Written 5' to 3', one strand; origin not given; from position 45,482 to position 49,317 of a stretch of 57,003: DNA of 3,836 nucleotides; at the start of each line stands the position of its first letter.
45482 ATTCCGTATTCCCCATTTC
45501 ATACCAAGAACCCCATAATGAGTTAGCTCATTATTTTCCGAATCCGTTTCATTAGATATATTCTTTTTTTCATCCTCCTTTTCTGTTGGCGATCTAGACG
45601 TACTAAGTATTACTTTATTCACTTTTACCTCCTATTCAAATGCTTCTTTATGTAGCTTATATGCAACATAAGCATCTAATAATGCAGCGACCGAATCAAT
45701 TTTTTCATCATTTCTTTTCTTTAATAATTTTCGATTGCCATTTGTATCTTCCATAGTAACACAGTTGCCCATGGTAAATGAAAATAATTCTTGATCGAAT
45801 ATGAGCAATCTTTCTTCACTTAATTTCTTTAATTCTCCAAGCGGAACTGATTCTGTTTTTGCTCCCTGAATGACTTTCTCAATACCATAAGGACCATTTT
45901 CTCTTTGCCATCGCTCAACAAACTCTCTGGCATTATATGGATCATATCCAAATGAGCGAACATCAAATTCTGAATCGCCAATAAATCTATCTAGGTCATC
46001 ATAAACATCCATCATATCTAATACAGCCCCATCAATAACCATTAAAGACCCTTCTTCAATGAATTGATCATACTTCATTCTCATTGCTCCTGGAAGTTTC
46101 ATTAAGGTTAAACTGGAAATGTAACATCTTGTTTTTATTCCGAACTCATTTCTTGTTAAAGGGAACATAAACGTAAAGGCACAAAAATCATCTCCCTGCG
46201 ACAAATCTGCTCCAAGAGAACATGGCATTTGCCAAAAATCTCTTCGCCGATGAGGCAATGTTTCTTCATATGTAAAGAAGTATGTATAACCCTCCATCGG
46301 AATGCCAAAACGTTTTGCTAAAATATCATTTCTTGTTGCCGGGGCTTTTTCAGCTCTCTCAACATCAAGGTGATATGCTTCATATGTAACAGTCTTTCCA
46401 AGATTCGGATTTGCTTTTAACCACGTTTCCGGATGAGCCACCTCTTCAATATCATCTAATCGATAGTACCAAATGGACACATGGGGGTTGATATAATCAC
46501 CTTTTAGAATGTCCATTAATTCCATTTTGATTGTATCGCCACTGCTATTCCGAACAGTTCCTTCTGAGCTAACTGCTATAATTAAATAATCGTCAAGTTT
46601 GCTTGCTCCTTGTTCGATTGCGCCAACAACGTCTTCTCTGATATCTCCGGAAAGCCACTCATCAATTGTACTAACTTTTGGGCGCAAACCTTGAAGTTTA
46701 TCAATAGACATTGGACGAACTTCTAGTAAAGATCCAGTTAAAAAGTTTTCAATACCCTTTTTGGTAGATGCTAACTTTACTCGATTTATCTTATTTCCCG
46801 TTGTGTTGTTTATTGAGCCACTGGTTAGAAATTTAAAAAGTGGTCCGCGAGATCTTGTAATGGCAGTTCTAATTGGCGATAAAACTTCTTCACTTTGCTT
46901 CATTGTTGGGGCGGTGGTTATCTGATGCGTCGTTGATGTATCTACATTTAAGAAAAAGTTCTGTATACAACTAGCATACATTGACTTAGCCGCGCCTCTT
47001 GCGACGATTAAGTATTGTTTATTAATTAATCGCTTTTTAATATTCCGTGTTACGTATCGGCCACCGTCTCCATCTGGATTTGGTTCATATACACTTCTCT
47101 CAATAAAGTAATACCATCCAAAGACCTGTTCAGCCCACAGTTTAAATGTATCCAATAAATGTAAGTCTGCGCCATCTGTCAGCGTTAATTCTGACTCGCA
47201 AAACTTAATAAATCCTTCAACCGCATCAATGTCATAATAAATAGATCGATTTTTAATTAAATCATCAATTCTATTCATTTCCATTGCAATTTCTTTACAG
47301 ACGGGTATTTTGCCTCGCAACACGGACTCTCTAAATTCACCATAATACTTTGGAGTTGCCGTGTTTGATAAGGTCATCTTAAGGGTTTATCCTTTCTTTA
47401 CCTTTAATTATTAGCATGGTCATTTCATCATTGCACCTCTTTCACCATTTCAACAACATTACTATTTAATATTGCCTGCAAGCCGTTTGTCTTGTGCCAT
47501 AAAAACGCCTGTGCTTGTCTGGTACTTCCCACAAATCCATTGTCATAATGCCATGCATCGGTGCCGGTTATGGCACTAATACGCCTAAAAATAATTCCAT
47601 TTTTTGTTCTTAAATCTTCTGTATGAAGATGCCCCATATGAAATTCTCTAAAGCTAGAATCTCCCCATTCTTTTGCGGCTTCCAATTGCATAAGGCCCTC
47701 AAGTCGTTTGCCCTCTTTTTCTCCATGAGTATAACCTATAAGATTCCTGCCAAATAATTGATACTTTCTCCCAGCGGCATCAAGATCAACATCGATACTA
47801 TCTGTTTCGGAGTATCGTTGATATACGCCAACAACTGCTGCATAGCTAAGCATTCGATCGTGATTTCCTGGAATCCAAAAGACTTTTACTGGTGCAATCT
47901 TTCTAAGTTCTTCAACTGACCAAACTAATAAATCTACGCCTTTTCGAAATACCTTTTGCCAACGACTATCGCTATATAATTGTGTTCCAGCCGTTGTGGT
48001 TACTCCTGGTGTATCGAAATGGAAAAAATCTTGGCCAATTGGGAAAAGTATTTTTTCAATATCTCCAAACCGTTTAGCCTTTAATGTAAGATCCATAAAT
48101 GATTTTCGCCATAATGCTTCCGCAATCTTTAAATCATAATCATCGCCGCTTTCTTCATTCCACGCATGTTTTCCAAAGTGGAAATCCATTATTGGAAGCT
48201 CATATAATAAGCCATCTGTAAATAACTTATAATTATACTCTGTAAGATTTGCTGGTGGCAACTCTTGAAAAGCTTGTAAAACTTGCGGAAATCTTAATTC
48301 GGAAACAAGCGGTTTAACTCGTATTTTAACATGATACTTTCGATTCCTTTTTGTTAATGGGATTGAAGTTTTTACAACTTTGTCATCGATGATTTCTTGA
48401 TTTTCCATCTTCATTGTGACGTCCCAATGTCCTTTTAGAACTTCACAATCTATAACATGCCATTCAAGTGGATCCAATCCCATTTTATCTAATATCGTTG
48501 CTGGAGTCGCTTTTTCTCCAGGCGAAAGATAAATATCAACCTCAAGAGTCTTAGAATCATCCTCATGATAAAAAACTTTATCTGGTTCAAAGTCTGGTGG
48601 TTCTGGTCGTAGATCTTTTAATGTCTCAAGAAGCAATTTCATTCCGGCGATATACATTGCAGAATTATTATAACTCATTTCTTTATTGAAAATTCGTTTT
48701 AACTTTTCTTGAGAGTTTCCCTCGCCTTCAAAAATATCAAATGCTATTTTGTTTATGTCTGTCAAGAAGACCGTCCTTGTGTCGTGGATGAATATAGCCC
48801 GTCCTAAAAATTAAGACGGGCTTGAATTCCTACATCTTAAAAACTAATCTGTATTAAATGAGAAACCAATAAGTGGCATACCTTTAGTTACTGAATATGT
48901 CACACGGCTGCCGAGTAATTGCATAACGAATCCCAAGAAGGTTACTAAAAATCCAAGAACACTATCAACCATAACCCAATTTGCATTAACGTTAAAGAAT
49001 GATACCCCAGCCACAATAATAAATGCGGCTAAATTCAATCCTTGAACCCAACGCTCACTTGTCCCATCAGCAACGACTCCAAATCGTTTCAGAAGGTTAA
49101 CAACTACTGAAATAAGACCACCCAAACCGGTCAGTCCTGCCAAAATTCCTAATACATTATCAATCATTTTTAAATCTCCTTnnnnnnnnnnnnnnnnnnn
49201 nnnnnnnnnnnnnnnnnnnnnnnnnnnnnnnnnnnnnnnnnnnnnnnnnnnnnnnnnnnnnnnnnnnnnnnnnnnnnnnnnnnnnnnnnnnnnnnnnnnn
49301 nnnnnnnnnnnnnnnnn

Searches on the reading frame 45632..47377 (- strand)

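Call 45: search_protein_families(library=phrogs, proteins=[window:45632-47377:-])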
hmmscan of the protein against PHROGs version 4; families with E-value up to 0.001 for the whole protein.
window:45632-47377:- (581 aa): 5 families
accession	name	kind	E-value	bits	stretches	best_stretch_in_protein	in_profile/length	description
phrog_9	-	head and packaging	4e-110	370.9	1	6-579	165-669/812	terminase large subunit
phrog_2699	-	head and packaging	5.3e-49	167.8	1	289-578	7-298/315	terminase large subunit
phrog_4914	-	head and packaging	1.2e-12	48.9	1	112-177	99-165/213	terminase large subunit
phrog_7331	-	head and packaging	5e-12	46.4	1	497-572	15-91/113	terminase large subunit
phrog_10517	-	head and packaging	6.8e-08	33.3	1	16-170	41-182/207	terminase large subunit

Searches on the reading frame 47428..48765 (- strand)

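Call 45: search_protein_families(library=phrogs, proteins=[window:47428-48765:-])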
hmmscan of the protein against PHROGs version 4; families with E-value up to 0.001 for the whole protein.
window:47428-48765:- (445 aa): 6 families
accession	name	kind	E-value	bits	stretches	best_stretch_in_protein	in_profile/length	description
phrog_704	-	DNA, RNA and nucleotide metabolism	1.2e-69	236.4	1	84-430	58-379/390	DNA repair exonuclease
phrog_284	-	DNA, RNA and nucleotide metabolism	5.1e-13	49.7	1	90-428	43-385/398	exonuclease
phrog_21891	-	unknown function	7.6e-12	47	1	316-413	13-110/130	-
phrog_20762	-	unknown function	1.2e-10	42.7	1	328-428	5-106/117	-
phrog_20703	-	unknown function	3.1e-07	31.5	1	164-259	141-233/258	-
phrog_22571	-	unknown function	7.4e-07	30.4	1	346-426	3-83/92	-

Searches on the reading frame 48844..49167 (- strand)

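Call 71: search_protein_families(library=pfam, proteins=[window:48844-49167:-], max_evalue=0.01)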
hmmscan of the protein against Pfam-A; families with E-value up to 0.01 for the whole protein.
window:48844-49167:- (107 aa): 1 family
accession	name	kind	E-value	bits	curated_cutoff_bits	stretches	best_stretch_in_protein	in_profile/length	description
PF22285.2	DUF6962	-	0.0031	18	27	1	31-85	84-138/198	Family of unknown function (DUF6962)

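Call 101: search_protein_families(library=pfam, proteins=[window:48844-49167:-], max_evalue=1)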
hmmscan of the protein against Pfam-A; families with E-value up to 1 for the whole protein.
window:48844-49167:- (107 aa): 1 family
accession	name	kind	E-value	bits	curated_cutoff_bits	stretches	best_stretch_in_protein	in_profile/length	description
PF22285.2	DUF6962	-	0.0031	18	27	1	31-85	84-138/198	Family of unknown function (DUF6962)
